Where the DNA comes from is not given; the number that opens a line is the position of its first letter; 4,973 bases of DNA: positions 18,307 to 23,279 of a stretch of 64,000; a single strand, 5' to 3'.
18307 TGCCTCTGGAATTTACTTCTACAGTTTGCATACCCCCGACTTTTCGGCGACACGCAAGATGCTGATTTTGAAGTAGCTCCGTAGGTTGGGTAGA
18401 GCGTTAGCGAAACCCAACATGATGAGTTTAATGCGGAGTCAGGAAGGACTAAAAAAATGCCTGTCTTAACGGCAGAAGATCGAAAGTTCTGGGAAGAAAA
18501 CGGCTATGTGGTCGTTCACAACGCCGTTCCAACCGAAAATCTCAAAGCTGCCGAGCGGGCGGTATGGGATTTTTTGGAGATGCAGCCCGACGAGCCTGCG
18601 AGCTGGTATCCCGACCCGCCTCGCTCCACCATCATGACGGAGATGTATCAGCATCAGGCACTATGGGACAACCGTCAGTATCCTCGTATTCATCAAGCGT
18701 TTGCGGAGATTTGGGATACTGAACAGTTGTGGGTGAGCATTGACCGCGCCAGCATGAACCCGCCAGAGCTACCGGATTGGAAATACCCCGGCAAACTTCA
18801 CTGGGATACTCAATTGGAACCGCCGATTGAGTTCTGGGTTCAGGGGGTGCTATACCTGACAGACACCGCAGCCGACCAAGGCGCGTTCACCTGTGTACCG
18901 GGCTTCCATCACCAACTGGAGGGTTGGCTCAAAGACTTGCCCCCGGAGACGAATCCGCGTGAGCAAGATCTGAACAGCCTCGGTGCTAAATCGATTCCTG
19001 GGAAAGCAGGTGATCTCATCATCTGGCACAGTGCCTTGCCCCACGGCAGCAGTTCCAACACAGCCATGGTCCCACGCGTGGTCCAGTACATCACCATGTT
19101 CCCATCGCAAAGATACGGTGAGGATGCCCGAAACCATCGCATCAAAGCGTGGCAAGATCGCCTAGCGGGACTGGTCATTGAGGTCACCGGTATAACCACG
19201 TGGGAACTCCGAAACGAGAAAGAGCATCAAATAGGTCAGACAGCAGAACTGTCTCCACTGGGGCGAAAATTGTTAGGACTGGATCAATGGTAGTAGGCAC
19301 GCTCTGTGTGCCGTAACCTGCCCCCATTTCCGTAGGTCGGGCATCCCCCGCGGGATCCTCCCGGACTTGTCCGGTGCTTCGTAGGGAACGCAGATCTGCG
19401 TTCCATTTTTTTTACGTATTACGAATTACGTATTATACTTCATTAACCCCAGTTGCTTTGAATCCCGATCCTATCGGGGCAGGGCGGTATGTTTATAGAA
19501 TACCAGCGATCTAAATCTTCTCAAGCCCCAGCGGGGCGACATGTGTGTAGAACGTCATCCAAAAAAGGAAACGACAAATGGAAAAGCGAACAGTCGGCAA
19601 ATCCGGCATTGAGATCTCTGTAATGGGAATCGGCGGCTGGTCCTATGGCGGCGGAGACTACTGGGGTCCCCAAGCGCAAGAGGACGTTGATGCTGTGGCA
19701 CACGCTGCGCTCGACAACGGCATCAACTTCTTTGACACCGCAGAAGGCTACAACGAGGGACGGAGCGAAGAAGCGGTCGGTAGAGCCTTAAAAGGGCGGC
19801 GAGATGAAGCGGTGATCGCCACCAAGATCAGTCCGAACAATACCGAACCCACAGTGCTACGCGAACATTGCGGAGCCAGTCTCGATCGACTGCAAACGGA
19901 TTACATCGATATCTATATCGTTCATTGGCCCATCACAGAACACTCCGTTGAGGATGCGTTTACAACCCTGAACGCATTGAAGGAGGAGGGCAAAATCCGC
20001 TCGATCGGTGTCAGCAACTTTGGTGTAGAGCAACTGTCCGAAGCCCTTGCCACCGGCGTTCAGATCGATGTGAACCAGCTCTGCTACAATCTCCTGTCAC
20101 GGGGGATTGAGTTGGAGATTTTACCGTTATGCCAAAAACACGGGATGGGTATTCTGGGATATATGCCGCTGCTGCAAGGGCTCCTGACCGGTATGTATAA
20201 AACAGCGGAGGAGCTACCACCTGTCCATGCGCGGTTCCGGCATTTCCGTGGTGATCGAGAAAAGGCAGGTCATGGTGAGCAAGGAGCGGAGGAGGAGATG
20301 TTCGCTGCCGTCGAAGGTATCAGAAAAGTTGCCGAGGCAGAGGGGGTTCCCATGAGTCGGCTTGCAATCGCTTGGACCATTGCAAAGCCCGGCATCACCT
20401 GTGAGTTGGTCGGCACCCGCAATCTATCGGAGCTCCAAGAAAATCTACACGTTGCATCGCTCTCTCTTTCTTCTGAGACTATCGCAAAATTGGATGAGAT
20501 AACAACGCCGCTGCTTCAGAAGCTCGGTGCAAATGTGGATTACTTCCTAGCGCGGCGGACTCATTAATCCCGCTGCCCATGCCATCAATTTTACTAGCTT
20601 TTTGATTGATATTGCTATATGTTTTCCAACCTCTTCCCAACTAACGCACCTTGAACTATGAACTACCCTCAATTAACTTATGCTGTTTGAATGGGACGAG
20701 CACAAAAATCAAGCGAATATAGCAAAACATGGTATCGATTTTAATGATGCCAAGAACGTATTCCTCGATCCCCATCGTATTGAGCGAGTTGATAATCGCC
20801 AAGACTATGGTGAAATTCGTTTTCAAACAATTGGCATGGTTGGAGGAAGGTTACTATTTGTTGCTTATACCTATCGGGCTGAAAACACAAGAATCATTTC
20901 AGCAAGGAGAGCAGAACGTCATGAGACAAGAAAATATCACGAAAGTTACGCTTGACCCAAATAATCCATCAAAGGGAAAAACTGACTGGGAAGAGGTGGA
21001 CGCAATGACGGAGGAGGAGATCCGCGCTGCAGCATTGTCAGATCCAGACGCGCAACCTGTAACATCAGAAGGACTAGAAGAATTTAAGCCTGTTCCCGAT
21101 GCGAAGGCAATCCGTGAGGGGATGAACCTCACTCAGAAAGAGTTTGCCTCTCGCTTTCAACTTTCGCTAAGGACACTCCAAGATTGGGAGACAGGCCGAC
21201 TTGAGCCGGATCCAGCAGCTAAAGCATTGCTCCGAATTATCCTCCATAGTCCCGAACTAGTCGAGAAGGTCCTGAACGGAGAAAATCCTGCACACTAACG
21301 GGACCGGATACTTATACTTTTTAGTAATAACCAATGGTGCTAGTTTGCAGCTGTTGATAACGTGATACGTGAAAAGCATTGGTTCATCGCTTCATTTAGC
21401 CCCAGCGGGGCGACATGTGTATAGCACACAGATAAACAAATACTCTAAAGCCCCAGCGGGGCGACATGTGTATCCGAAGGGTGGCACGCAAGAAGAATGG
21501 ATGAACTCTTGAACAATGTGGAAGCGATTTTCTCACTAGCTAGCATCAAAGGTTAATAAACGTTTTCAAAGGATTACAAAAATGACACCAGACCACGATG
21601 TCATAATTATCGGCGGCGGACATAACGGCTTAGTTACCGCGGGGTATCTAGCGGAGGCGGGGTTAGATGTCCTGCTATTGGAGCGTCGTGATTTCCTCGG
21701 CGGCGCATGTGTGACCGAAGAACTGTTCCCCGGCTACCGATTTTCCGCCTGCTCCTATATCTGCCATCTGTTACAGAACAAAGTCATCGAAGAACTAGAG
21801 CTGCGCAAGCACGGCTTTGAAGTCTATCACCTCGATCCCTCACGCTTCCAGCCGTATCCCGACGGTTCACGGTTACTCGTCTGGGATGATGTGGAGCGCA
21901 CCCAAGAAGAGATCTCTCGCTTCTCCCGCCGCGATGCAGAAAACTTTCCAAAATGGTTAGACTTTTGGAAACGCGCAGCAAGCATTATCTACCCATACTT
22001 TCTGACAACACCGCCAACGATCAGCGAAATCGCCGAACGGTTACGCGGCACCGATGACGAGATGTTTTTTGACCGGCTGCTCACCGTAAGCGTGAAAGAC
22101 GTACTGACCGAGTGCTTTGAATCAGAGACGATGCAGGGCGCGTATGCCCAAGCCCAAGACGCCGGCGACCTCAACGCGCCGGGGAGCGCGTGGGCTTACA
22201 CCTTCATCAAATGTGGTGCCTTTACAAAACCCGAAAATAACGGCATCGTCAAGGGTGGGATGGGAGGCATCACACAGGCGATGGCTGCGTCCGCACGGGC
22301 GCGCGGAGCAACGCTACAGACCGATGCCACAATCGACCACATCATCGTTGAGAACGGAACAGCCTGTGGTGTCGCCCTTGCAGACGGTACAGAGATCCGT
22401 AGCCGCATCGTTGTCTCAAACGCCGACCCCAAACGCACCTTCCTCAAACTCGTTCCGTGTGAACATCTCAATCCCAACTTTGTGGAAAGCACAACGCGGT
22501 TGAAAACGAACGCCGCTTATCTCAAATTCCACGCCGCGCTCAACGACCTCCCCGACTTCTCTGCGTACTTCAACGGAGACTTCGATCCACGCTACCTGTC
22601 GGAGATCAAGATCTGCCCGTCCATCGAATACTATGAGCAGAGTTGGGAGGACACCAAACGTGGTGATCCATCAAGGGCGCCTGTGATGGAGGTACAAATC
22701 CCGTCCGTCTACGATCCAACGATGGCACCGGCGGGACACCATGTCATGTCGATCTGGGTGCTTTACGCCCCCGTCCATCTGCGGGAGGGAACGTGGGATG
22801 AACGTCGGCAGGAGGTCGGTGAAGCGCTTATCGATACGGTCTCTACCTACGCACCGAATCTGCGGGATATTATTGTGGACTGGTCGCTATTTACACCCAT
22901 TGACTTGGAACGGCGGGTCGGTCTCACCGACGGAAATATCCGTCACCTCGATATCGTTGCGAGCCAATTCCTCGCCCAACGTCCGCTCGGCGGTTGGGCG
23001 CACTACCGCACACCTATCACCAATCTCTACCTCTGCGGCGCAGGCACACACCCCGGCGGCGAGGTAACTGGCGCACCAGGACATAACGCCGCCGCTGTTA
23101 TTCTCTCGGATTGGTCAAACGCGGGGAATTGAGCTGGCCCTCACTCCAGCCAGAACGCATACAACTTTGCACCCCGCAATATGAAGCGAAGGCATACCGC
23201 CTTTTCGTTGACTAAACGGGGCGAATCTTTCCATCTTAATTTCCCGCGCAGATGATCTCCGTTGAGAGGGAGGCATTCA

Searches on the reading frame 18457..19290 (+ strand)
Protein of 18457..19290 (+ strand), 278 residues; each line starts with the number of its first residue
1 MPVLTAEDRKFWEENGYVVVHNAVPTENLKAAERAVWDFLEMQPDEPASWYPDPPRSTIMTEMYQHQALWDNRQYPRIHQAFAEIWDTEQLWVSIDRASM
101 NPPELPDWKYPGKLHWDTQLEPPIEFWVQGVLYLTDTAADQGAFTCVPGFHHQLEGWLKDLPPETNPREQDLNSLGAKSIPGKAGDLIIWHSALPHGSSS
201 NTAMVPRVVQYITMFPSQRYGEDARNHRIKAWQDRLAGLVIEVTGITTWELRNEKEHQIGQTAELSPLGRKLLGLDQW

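Call 46: search_protein_families(library=pfam, proteins=[window:18457-19290:+], max_evalue=0.001)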
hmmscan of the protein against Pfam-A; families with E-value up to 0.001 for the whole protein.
window:18457-19290:+ (278 aa): 2 families
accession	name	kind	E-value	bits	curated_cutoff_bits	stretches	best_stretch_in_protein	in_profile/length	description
PF05721.19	PhyH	-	6.2e-14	53.2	22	1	12-207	1-211/213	Phytanoyl-CoA dioxygenase (PhyH)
PF07350.19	Gig2-like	-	1.5e-05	24.4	27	0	7-88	66-146/408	Gig2-like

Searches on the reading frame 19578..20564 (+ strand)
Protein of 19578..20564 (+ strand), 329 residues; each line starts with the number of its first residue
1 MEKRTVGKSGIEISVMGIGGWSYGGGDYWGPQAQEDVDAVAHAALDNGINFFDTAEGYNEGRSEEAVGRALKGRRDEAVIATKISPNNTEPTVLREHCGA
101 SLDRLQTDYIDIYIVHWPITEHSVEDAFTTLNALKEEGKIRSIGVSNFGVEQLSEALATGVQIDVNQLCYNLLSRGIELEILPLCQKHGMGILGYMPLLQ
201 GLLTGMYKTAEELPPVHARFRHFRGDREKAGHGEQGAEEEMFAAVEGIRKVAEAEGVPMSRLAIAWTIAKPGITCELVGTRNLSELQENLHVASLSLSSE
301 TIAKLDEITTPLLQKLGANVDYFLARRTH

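Call 46: search_protein_families(library=pfam, proteins=[window:19578-20564:+], max_evalue=0.001)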
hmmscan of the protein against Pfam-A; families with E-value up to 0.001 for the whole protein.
window:19578-20564:+ (329 aa): 1 family
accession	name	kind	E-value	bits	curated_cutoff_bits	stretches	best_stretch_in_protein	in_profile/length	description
PF00248.27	Aldo_ket_red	-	9.1e-71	238.7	24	1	16-308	2-289/291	Aldo/keto reductase family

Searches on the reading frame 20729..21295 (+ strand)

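Call 46: search_protein_families(library=pfam, proteins=[window:20729-21295:+], max_evalue=0.001)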
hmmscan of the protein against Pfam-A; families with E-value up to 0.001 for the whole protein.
window:20729-21295:+ (189 aa): 2 families
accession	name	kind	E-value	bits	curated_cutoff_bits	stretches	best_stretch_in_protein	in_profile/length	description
PF01381.28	HTH_3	-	1.2e-06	28.8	23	1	126-162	2-38/55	Helix-turn-helix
PF15731.11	MqsA_antitoxin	-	0.00037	21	30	1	126-181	75-130/131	Antitoxin component of bacterial toxin-antitoxin system, MqsA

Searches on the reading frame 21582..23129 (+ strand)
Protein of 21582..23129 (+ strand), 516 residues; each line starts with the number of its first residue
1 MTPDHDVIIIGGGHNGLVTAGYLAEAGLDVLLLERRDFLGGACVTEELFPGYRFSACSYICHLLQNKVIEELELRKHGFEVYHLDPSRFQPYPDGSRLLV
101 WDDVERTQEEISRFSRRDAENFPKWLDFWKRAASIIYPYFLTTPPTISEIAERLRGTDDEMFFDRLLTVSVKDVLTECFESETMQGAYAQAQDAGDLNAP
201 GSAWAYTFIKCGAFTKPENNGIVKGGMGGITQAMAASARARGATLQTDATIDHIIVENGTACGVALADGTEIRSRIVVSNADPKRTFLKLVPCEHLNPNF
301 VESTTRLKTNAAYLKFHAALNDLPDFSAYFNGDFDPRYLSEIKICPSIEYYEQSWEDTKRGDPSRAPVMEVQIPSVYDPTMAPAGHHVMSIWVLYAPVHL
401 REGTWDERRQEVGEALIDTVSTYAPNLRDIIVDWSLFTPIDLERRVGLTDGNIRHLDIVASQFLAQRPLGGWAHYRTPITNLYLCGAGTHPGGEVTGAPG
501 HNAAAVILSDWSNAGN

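Call 46: search_protein_families(library=pfam, proteins=[window:21582-23129:+], max_evalue=0.001)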
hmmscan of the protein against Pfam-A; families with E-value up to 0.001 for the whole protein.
window:21582-23129:+ (516 aa): 11 families
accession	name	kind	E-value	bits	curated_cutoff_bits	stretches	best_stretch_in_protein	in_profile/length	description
PF01593.30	Amino_oxidase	-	3.7e-15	56.6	19.8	1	16-498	3-431/443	Flavin containing amine oxidoreductase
PF13450.12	NAD_binding_8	-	3.2e-11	43.8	21.9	1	9-64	1-55/68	NAD(P)-binding Rossmann-like domain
PF01266.30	DAO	-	1.5e-10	41.6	27.9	1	6-42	1-38/353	FAD dependent oxidoreductase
PF07992.20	Pyr_redox_2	-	1.5e-07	31.6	26.1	1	5-54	1-51/291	Pyridine nucleotide-disulphide oxidoreductase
PF12831.13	FAD_oxidored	-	1.5e-07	31.5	27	1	6-77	1-73/416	FAD dependent oxidoreductase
PF00890.30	FAD_binding_2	-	3.7e-07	30.1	20.4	1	6-42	1-37/414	FAD binding domain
PF01494.25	FAD_binding_3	-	8.2e-06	25.7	22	1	5-36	2-33/349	FAD binding domain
PF01946.23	Thi4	-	4.5e-05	23.2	26.2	1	5-42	18-56/235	Thi4 family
PF01134.28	GIDA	-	5.4e-05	22.9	22.1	0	6-34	1-29/391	Glucose inhibited division protein A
PF03486.20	HI0933_like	-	0.00015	21.8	50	0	5-39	1-35/244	HI0933-like protein Rossmann domain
PF00996.24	GDI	-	0.00016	20.8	23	0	1-45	1-45/436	GDP dissociation inhibitor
